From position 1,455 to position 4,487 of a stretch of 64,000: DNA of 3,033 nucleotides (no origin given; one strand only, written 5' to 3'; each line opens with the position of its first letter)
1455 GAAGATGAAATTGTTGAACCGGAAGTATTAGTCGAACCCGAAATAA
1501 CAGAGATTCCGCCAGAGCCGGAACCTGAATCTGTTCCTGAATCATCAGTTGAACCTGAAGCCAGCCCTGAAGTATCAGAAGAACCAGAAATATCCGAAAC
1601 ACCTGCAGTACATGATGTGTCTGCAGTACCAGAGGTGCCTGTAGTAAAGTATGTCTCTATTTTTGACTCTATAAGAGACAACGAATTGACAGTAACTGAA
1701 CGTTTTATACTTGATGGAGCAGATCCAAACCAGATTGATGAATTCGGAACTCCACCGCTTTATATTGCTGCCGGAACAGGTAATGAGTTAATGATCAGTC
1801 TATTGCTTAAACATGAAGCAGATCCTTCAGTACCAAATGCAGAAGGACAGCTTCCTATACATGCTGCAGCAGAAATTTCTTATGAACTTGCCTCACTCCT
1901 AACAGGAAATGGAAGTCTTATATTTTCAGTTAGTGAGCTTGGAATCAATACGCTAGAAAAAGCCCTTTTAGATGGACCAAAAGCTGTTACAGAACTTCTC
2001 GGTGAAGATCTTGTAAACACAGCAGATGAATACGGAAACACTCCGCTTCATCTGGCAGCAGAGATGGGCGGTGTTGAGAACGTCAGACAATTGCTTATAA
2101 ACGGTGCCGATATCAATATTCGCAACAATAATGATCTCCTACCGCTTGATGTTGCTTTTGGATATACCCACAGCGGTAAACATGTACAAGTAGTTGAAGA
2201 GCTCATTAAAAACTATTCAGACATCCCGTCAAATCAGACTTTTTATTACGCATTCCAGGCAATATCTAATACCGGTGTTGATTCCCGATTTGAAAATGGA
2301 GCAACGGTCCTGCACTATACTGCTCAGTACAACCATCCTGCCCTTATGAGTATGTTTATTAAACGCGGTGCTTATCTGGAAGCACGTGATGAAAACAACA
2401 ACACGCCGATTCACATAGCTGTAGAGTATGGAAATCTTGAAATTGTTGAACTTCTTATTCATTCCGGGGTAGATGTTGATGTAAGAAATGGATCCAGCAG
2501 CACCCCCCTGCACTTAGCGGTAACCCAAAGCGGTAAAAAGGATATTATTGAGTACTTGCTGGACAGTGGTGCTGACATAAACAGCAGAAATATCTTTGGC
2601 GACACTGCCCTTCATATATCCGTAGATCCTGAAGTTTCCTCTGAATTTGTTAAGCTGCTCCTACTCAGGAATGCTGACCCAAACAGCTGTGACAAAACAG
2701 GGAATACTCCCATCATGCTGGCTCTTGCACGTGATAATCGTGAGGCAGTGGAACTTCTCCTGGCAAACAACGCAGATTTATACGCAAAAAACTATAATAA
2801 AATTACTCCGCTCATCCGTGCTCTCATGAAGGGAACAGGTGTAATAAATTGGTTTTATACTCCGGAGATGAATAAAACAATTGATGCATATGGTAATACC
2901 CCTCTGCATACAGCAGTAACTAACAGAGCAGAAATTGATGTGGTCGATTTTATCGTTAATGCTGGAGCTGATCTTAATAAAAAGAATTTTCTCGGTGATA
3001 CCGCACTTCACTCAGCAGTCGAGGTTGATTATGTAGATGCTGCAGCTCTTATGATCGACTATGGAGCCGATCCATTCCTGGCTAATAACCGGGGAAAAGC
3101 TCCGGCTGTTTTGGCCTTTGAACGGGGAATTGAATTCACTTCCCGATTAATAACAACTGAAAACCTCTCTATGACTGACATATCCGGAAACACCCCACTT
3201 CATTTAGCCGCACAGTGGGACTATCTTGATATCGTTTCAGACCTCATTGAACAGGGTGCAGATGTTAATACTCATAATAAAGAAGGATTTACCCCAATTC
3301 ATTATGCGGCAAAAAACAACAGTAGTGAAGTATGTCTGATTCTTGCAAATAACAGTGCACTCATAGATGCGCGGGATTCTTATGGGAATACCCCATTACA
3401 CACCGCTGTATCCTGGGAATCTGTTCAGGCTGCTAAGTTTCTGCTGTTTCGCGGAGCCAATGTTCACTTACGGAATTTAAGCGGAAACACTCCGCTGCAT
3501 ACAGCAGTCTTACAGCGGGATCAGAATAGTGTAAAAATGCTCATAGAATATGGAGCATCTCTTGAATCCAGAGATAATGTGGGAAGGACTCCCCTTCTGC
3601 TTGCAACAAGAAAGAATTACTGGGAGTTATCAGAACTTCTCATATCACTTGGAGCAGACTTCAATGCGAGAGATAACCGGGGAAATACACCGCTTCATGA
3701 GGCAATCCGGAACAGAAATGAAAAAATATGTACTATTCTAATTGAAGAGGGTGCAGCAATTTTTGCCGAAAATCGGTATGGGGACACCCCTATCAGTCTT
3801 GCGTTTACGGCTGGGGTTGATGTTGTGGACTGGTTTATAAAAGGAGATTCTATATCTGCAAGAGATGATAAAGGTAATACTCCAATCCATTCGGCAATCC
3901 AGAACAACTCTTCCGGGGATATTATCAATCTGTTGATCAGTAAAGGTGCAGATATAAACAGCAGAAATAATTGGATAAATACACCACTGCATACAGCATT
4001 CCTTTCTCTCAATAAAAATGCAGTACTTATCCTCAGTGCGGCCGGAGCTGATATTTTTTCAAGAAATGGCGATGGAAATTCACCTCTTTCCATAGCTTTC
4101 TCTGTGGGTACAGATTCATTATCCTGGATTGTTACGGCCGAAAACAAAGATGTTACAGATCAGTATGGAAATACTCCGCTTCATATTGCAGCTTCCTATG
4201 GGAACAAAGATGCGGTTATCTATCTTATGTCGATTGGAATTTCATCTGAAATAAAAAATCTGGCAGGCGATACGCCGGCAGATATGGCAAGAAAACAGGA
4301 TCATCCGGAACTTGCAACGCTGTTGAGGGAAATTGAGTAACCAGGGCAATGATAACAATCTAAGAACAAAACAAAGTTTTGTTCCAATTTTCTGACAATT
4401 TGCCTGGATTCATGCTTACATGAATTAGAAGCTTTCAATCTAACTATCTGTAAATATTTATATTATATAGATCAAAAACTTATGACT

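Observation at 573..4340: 1255-aa lipoprotein with an acidic tandem-repeat linker and about 25 ankyrin repeats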

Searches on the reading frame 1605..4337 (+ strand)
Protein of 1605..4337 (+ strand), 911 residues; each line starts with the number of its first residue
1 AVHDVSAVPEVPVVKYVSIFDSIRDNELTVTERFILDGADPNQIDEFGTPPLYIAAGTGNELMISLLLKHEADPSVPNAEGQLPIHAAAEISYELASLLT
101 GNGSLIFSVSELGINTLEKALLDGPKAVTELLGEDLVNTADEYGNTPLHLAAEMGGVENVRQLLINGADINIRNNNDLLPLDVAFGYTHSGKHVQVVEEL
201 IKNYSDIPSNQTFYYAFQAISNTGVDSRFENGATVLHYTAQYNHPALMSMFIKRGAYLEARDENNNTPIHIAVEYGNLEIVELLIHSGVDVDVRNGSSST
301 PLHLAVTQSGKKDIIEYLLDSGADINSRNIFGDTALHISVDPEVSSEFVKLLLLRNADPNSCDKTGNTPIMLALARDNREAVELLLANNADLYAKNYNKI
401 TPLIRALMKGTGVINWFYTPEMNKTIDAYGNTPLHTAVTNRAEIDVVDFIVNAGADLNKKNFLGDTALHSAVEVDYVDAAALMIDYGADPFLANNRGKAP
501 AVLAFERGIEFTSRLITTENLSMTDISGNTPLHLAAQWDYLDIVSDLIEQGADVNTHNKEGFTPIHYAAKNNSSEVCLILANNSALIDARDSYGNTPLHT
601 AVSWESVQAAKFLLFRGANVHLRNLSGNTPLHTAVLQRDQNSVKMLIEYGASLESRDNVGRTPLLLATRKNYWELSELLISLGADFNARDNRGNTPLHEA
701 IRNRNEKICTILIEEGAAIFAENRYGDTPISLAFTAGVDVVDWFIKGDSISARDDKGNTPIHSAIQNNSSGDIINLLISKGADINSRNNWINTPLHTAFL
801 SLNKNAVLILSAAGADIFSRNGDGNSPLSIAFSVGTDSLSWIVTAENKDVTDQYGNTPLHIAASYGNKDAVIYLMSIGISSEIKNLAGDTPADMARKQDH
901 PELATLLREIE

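Call 15: find_related_loci(query=A1, collection=genome_contigs, flank=6000)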
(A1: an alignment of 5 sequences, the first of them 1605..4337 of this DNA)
Query A1 (911 aa) in genome_contigs; peptide patterns used: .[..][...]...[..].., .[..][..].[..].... (x = any residue, [..] = any of these).
442 stretches matched a pattern; 399 encode a relative of the query (tblastn E <= 1e-3); the best 80 are kept; 80 distinct loci.
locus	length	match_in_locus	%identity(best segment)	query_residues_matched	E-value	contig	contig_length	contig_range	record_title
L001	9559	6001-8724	83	4-910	0e+0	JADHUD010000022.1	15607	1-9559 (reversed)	MAG: Spirochaetia bacterium isolate BS150m-G37 BS-150m-C3332, whole genome shotgun sequence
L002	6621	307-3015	80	8-911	0e+0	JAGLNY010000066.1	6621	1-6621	MAG: Spirochaetales bacterium isolate RS_6_9 ROV157_6.bin.9.fa_66, whole genome shotgun sequence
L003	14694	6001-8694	64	12-910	0e+0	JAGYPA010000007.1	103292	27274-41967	MAG: Spirochaetales bacterium isolate M55B182 7, whole genome shotgun sequence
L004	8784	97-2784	63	14-910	0e+0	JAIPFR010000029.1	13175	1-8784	MAG: Spirochaetia bacterium isolate Tobar13.5m-G43 Tobar13-5m-C5392, whole genome shotgun sequence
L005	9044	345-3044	61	12-911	0e+0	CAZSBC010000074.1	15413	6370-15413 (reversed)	MAG TPA_asm: uncultured Spirochaetales bacterium isolate SRP167671_co1_158 genome assembly, contig: NODE_4485_length_154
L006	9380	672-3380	33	6-908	9e-146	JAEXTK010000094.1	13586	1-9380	MAG: Spirochaetes bacterium isolate OH_HBrB_349 k127_1480850, whole genome shotgun sequence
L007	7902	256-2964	33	6-908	5e-140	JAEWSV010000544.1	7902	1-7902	MAG: Spirochaetes bacterium isolate OH_SDB_12 k127_456766, whole genome shotgun sequence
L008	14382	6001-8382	35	8-909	7e-139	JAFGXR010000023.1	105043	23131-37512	MAG: Spirochaetales bacterium isolate ZodW_Metabat.41 k87_2162327, whole genome shotgun sequence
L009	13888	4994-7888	32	16-909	4e-138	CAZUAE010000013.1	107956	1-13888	MAG TPA_asm: uncultured Spirochaetales bacterium isolate binchicken_co8_387 genome assembly, contig: NODE_64_length_1079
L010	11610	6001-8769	33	22-909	4e-135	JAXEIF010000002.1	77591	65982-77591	MAG: Spirochaetia bacterium isolate SUG3664 k141_665879, whole genome shotgun sequence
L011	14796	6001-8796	33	22-907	2e-134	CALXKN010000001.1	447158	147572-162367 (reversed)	MAG: uncultured Spirochaetes bacterium isolate BRZ_BB__bin28 genome assembly, contig: BRZ_BB__NODE_4_length_447158_cov_7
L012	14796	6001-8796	33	22-907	3e-134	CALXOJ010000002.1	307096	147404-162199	MAG: uncultured Spirochaetes bacterium isolate BRZ_M__bin37 genome assembly, contig: BRZ_M__NODE_22_length_307096_cov_21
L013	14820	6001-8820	32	19-908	3e-131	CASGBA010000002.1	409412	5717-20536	uncultured Treponema sp. isolate O56_L1_318318_idba_bin.55 genome assembly, contig: O56_L1_318318_idba_bin.55.fa_scaffol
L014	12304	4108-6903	32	19-909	5e-131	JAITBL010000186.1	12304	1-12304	MAG: Treponema sp. isolate Ncb351_bin84 k119_2540330, whole genome shotgun sequence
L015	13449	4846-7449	33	18-907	9e-130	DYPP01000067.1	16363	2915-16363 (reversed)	MAG TPA_asm: Treponema denticola isolate SulCav_GS09_5_63_49 SulCav_GS09_5_5863_length_16363_cov_25_618469, whole genome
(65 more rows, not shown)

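Call 23: predict_structure(alignment_id=A1)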
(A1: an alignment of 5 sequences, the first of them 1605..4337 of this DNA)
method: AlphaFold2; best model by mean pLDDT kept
length: 911 residues; sequences in the alignment: 5
mean_pLDDT: 88.5   pTM: 0.55
mean pLDDT of the five models: 88.5, 85.9, 85.3, 85.0, 84.4
residues with pLDDT >= 90: 521; 70-90: 349; 50-70: 26; < 50: 15
segments of 3 or more residues with pLDDT < 50: 1-13
pLDDT, mean of each block of 10 residues (from residue 1): 39 64 87 87 88 91 91 88 89 89 81 84 89 84 90 90 88 86 80 83 62 63 69 85 86 87 93 94 94 93 91 94 93 94 91 93 92 93 93 86 91 89 87 94 94 93 94 91 91 91 82 79 90 92 91 93 96 95 95 96 95 95 95 95 95 94 96 95 94 95 92 91 92 92 84 91 93 93 92 92 91 90 87 84 84 90 89 88 89 91 82 42
secondary structure, 60 per line:
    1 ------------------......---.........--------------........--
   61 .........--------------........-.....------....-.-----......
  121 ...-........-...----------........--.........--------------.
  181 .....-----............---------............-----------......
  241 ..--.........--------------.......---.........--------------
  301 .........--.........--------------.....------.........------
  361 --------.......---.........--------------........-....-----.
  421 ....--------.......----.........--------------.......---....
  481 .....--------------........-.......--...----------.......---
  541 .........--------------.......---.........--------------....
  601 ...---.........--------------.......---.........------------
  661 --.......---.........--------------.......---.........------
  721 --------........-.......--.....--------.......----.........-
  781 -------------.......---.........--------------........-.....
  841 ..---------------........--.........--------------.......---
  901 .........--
elements in order (helices of 4 or more, strands of 3 or more residues): H19-24 H28-36 H51-58 H61-69 H84-91 H93-97 H104-107 H116-123 H125-132 H147-154 H157-165 H180-185 H191-202 H212-223 H235-242 H245-253 H268-274 H278-286 H301-309 H312-320 H335-339 H346-354 H369-375 H379-387 H402-409 H411-414 H420-424 H433-439 H444-452 H467-473 H477-485 H500-507 H509-515 H531-537 H541-549 H564-570 H574-582 H597-603 H607-615 H630-636 H640-648 H663-669 H673-681 H696-702 H706-714 H729-736 H738-744 H747-751 H760-766 H771-779 H794-800 H804-812 H827-834 H836-842 H858-865 H868-876 H891-897 H901-909
